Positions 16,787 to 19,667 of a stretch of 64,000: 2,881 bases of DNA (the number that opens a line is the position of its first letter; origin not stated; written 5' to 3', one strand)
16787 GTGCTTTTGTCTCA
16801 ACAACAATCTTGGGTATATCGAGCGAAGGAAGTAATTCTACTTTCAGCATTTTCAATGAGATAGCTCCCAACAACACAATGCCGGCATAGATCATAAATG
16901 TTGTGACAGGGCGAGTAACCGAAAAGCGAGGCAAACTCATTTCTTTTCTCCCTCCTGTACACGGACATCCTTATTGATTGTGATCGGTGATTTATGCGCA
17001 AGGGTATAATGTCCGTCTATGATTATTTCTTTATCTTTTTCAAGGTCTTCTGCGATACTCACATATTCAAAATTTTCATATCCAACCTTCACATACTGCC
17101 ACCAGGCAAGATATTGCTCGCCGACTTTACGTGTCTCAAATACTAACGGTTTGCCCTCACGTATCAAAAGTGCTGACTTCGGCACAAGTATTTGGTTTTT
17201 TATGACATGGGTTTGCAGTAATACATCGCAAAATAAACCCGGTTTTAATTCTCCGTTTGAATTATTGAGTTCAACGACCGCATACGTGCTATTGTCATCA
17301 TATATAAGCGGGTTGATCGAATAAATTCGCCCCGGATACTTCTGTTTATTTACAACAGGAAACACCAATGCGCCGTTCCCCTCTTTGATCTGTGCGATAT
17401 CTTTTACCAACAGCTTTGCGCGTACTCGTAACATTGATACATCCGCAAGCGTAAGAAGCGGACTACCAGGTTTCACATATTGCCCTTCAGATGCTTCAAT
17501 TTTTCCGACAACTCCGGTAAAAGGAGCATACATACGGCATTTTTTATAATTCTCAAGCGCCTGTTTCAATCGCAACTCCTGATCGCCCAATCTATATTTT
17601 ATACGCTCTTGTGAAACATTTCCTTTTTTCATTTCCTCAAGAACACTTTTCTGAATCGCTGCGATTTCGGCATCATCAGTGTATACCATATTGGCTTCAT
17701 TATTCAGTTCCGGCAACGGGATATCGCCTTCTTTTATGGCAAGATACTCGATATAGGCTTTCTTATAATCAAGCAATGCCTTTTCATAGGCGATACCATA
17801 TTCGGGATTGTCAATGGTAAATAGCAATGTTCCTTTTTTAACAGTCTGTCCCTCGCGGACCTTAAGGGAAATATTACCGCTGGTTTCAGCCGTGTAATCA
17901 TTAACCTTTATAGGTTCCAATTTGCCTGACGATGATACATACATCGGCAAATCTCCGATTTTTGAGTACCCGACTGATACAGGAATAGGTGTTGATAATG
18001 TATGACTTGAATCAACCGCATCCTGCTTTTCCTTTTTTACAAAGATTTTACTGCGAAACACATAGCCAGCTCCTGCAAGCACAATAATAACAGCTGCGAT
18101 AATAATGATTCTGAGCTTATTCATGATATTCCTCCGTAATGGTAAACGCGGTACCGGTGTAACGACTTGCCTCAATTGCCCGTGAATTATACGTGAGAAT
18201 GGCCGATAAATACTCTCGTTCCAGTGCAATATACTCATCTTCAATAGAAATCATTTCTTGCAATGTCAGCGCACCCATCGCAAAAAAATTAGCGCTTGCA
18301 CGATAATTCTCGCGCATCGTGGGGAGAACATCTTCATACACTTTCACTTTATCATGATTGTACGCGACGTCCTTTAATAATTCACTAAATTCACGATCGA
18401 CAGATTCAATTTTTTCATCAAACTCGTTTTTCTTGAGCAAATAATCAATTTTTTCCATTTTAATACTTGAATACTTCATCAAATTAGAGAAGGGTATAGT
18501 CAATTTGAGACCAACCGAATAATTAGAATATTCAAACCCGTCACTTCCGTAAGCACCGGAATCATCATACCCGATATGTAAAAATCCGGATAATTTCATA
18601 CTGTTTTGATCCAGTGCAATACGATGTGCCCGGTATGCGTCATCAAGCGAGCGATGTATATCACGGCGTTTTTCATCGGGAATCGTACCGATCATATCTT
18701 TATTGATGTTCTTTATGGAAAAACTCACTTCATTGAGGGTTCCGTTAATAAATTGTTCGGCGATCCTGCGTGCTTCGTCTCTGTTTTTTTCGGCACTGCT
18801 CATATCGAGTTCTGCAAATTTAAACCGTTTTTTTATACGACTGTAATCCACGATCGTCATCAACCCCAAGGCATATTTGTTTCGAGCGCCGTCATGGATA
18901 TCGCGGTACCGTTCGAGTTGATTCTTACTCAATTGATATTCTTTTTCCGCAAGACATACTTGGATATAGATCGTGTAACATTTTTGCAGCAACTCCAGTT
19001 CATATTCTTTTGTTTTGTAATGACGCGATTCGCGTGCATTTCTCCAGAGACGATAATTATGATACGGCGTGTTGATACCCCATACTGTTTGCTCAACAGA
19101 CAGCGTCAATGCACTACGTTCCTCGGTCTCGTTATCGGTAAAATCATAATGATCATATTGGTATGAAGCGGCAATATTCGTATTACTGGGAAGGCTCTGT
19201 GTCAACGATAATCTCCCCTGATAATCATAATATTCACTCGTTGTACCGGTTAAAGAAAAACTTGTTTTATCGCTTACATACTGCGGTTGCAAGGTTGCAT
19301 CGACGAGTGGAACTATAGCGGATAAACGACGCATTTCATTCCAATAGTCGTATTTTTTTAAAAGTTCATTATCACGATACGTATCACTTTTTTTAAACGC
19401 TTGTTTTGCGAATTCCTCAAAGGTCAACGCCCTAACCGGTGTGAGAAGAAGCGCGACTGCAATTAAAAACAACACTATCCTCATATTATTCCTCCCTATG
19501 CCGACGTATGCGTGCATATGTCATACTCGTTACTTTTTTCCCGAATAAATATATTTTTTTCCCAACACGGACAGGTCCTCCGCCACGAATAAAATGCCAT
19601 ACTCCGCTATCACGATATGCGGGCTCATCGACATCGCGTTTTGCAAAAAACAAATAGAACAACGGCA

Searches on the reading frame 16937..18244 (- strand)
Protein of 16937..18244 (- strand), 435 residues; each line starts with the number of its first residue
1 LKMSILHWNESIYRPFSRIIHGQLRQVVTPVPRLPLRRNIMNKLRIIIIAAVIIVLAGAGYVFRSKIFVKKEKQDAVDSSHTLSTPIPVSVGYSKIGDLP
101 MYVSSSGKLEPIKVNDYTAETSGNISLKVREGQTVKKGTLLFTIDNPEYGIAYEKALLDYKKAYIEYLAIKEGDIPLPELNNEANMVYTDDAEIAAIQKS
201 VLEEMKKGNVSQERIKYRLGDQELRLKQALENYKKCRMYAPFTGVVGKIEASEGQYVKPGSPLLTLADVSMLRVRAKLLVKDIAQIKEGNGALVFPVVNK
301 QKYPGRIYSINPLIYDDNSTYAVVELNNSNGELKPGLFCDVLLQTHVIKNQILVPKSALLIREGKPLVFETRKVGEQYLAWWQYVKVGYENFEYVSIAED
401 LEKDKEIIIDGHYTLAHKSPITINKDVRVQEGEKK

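Call 44: search_protein_families(library=pfam, proteins=[window:16937-18244:-], max_evalue=0.0001)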
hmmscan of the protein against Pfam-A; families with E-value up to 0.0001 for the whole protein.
window:16937-18244:- (435 aa): 4 families
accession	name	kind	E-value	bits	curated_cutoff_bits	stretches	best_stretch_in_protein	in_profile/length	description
PF16576.10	HlyD_D23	-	3.3e-22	79.3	30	1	115-338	20-213/214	Barrel-sandwich domain of CusB or HlyD membrane-fusion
PF13437.12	HlyD_3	-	2.2e-16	60.9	22.2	1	239-335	3-105/106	HlyD family secretion protein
PF13533.13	Biotin_lipoyl_2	-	2.4e-09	37.2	29.8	0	127-145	14-32/32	Biotin-lipoyl like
PF00364.28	Biotin_lipoyl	-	1.2e-05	25.5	22.1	0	238-266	45-73/73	Biotin-requiring enzyme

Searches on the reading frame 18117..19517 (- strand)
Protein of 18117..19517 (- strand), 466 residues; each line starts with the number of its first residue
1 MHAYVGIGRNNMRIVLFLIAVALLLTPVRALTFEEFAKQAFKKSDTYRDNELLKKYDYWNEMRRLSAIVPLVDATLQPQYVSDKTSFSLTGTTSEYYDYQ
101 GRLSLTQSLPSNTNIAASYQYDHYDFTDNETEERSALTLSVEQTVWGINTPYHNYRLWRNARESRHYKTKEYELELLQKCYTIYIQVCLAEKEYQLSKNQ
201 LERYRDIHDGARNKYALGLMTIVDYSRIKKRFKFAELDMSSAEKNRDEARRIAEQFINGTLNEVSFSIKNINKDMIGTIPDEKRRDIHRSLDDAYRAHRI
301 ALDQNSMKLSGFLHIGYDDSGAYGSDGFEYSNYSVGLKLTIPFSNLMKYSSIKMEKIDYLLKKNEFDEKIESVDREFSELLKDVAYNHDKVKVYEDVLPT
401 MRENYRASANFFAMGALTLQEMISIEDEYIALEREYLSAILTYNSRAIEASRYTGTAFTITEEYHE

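Call 18: search_protein_families(library=pfam, proteins=[window:18117-19517:-], max_evalue=0.001)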
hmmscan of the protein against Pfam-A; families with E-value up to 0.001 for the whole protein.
window:18117-19517:- (466 aa): 1 family
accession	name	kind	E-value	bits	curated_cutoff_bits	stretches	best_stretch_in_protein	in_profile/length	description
PF02321.23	OEP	-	1.1e-25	91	22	2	317-455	48-187/187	Outer membrane efflux protein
